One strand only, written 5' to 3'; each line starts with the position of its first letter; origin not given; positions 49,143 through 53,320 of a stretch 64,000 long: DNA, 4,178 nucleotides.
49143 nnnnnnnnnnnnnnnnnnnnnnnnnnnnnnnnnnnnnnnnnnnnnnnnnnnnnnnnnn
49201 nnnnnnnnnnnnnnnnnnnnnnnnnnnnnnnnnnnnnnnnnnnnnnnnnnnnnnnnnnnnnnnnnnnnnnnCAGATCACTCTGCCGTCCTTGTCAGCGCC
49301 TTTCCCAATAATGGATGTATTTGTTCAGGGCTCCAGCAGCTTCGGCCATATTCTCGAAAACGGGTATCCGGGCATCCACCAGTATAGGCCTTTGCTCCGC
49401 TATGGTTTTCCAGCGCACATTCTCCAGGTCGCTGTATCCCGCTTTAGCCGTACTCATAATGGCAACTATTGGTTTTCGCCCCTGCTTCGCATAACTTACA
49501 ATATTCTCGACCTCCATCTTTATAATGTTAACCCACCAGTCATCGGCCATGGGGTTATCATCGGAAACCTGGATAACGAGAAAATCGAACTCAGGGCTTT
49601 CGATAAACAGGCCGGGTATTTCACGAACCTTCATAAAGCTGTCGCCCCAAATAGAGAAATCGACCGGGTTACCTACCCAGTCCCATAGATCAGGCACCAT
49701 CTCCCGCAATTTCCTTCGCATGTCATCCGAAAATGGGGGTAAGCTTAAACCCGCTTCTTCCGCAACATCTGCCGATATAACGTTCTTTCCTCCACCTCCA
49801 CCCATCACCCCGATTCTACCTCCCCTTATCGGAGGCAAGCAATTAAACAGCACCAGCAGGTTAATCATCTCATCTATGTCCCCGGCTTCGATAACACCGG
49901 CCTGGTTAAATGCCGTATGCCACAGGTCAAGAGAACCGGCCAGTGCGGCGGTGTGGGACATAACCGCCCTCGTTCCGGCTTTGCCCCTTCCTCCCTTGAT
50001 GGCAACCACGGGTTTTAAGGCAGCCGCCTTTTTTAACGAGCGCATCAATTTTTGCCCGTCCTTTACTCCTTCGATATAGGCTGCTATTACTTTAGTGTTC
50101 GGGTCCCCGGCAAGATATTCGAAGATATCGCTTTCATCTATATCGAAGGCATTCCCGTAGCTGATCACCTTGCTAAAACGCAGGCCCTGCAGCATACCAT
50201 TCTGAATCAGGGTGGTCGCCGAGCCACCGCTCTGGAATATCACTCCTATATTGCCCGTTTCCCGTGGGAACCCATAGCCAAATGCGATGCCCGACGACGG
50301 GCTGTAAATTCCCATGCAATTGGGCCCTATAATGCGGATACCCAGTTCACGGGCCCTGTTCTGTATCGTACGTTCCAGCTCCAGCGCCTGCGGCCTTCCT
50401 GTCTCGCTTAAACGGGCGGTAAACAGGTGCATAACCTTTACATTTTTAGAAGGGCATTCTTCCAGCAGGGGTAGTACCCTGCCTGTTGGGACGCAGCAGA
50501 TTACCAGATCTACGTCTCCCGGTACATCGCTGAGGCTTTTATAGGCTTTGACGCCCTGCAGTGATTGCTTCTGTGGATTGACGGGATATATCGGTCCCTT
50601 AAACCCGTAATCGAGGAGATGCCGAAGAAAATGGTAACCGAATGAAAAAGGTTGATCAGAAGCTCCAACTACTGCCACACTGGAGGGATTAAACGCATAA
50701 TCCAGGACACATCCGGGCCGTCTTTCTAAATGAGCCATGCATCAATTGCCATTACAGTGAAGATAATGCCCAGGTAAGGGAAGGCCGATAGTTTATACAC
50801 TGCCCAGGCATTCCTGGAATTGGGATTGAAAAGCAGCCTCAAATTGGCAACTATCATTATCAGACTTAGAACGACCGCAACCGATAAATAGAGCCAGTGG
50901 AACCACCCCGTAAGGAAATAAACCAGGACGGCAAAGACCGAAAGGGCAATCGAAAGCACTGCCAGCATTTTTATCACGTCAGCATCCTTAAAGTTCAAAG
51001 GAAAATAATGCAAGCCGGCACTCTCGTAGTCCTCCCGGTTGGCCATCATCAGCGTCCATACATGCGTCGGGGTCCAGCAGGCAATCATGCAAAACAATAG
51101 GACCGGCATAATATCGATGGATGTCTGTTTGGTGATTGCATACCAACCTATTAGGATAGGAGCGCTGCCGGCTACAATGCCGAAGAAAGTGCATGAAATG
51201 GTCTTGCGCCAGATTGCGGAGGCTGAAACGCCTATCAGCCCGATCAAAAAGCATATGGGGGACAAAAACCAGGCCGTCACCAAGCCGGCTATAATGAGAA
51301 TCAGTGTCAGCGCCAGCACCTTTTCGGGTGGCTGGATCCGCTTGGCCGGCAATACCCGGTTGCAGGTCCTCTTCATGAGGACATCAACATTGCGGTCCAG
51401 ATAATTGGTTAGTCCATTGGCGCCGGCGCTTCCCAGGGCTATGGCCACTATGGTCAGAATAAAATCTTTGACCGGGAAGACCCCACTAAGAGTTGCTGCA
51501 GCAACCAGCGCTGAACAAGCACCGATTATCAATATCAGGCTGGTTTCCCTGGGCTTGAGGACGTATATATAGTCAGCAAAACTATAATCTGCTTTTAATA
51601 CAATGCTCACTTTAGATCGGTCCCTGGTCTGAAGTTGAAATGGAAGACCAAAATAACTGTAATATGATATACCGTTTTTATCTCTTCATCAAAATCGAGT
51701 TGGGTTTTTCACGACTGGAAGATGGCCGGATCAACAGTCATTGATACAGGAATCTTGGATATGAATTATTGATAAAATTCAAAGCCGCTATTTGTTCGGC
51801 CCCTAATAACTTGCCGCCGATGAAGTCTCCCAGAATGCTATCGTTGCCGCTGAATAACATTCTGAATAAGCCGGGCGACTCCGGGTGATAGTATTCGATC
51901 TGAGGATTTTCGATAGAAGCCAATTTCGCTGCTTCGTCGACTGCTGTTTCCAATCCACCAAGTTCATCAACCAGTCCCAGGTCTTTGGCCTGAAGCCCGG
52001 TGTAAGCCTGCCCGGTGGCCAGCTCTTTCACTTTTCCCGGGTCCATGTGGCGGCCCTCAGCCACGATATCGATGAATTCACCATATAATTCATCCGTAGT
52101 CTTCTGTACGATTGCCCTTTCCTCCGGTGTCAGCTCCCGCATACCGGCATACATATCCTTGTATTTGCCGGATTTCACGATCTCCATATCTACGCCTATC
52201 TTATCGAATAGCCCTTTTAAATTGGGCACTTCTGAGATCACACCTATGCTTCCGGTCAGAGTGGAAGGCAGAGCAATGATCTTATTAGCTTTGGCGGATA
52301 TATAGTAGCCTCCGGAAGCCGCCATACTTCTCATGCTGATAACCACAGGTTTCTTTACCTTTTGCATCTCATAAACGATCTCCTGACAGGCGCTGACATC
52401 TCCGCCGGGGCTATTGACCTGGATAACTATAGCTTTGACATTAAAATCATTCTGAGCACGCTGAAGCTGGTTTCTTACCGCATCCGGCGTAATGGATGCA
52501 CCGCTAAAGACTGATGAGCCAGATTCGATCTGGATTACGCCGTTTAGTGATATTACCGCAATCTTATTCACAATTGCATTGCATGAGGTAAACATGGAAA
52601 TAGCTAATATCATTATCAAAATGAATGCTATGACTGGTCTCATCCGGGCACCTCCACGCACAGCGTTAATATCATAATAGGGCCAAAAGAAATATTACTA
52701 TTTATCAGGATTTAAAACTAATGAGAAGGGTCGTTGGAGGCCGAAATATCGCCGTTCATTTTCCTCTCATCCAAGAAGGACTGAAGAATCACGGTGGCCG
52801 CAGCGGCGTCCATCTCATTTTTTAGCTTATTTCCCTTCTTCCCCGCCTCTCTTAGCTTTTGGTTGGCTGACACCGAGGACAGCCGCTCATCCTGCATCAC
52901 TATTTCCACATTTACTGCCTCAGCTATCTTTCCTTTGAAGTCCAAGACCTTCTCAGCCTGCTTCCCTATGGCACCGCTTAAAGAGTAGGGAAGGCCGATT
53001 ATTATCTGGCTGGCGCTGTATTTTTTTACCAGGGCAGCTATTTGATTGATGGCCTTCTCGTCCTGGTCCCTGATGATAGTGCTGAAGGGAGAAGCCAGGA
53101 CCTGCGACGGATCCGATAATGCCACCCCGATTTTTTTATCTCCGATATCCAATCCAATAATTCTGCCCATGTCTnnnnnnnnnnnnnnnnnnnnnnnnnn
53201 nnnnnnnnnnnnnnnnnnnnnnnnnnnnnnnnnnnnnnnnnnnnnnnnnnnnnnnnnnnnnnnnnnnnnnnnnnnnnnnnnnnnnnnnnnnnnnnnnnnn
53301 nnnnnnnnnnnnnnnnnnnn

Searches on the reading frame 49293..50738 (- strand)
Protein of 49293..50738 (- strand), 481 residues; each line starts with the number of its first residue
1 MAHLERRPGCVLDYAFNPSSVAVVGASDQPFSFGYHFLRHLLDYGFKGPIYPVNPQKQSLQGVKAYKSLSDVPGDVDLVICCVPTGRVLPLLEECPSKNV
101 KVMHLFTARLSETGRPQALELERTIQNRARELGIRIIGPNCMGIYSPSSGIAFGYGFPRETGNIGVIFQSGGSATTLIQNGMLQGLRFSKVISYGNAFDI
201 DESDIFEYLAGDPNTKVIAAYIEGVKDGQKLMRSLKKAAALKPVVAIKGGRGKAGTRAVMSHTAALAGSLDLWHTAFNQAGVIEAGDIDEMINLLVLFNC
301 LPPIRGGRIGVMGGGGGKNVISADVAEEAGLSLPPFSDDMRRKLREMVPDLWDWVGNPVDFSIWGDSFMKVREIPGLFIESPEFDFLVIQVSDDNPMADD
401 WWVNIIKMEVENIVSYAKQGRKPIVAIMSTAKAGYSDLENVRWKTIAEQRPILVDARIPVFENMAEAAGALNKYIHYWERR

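Call 8: search_protein_families(library=pfam, proteins=[window:49293-50738:-])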
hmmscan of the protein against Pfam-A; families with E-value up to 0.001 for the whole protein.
window:49293-50738:- (481 aa): 3 families
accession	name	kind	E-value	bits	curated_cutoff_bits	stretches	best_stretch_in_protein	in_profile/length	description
PF13607.11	Succ_CoA_lig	-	3.5e-45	153.6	27.4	1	162-297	2-137/138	Succinyl-CoA ligase like flavodoxin domain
PF13380.12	CoA_binding_2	-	5.3e-25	88.6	22.8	1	20-145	2-114/116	CoA binding domain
PF02629.25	CoA_binding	-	5.5e-09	37.1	22.3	1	18-107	3-95/97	CoA binding domain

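Call 32: search_protein_families(library=ncbifam, proteins=[window:49293-50738:-], max_evalue=1e-10)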
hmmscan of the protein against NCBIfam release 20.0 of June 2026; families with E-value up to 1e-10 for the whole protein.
window:49293-50738:- (481 aa): 4 families
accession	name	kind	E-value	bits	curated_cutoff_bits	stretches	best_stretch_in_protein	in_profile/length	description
TIGR02717.1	AcCoA-syn-alpha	equivalog_domain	2.4e-103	346.2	567.15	1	13-475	2-444/447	acetate--CoA ligase alpha subunit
NF045494.1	AcCoALig_Archglob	equivalog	7.7e-86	288.9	1200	1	14-475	220-660/665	acetate--CoA ligase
NF045492.1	HydPropCoALig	equivalog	1.5e-72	245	1300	1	12-427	248-658/700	3-hydroxypropionate--CoA ligase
NF045493.1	HydDutCoALig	equivalog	5.4e-66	223.6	1300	1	16-366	7-356/698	4-hydroxybutyrate--CoA ligase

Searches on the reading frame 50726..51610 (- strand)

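Call 8: search_protein_families(library=pfam, proteins=[window:50726-51610:-])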
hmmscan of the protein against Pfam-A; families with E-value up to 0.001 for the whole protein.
window:50726-51610:- (294 aa): 1 family
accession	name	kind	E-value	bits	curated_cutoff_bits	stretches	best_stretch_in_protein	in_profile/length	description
PF01040.23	UbiA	-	1.1e-39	136.7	34.2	1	34-275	6-248/250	UbiA prenyltransferase family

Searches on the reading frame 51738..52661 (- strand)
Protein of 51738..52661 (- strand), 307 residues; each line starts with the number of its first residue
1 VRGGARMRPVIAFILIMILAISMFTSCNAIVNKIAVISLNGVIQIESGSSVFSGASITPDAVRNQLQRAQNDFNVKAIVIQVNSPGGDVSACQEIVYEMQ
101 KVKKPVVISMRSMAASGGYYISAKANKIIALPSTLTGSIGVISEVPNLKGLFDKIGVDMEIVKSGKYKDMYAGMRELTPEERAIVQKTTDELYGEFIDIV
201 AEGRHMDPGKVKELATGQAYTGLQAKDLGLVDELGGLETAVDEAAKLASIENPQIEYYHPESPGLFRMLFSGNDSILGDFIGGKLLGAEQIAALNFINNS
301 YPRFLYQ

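Call 8: search_protein_families(library=pfam, proteins=[window:51738-52661:-])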
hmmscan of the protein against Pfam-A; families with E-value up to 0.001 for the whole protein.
window:51738-52661:- (307 aa): 3 families
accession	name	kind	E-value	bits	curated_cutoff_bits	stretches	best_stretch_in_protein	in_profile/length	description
PF01343.23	Peptidase_S49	-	5.8e-53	179.4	24.9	1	100-250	3-153/154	Peptidase family S49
PF25145.1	NfeD1b_N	-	6.4e-10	39.4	40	1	66-144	23-100/189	NfeD1b, N-terminal domain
PF00574.28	CLP_protease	-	1.6e-08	35.1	20.2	1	62-133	33-106/182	Clp protease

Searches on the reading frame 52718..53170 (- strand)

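Call 8: search_protein_families(library=pfam, proteins=[window:52718-53170:-])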
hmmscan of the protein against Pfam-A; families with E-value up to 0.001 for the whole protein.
window:52718-53170:- (150 aa): 1 family
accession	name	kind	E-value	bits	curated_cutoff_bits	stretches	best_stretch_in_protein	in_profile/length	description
PF03652.20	RuvX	-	1.7e-41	142.1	29.2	1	3-134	2-133/134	Holliday junction resolvase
